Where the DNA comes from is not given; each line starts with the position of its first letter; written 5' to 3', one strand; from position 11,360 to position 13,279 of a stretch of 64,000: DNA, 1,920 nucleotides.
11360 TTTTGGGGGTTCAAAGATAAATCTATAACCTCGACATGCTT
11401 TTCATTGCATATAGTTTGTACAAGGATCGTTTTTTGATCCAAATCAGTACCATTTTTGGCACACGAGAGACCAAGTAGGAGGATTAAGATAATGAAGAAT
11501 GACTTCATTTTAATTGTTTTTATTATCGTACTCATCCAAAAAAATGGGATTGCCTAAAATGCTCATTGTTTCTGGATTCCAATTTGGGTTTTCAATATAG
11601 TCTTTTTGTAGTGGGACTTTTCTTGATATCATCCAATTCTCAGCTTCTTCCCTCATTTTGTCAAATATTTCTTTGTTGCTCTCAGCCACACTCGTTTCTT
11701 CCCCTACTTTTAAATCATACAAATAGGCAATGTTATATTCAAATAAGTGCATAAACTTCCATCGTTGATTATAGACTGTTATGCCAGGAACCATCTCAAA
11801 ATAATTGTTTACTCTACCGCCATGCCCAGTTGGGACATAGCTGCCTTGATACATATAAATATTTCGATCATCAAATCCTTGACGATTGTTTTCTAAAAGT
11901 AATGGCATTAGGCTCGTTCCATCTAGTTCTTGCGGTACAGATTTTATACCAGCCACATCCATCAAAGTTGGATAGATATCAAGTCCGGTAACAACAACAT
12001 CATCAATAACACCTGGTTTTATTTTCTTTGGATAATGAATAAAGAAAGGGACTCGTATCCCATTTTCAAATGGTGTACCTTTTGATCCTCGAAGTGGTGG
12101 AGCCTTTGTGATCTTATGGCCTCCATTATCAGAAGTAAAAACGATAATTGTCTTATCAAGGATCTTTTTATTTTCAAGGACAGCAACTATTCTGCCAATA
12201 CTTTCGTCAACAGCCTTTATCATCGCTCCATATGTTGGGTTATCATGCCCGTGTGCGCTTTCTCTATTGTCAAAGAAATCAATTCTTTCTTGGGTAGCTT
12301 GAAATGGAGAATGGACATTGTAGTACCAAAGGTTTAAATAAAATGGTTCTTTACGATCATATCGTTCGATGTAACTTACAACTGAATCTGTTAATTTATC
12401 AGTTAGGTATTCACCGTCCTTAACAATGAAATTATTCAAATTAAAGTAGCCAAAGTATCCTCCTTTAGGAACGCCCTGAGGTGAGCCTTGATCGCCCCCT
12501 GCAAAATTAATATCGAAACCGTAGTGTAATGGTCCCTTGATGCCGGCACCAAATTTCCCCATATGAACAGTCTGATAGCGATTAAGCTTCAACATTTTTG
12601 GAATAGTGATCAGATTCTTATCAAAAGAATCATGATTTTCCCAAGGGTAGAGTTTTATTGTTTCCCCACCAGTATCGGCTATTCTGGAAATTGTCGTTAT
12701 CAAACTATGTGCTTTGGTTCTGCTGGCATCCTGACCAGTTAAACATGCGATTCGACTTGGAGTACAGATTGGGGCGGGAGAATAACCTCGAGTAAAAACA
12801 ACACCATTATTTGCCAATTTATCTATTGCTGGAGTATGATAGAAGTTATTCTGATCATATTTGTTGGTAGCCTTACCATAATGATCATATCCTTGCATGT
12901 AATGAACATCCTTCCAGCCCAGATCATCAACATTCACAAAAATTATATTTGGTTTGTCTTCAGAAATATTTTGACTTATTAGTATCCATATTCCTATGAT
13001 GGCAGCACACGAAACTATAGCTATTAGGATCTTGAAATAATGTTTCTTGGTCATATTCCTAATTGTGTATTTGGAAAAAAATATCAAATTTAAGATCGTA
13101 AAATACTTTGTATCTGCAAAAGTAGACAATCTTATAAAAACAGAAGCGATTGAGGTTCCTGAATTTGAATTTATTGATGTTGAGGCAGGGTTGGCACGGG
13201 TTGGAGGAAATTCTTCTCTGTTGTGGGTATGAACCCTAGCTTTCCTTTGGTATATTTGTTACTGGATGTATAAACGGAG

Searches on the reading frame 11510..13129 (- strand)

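Call 84: search_protein_families(library=pfam, proteins=[window:11510-13129:-], max_evalue=0.000001)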
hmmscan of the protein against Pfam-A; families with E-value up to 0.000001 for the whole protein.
window:11510-13129:- (539 aa): 3 families
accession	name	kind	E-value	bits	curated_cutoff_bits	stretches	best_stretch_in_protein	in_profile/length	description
PF00884.28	Sulfatase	-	7.6e-44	150.7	25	1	60-395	1-301/301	Sulfatase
PF16347.10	SGSH_C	-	6.6e-16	59.3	29.3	1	354-476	12-124/154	N-sulphoglucosamine sulphohydrolase, C-terminal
PF01663.27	Phosphodiest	-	8.1e-07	29.4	23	0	291-340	175-224/342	Type I phosphodiesterase / nucleotide pyrophosphatase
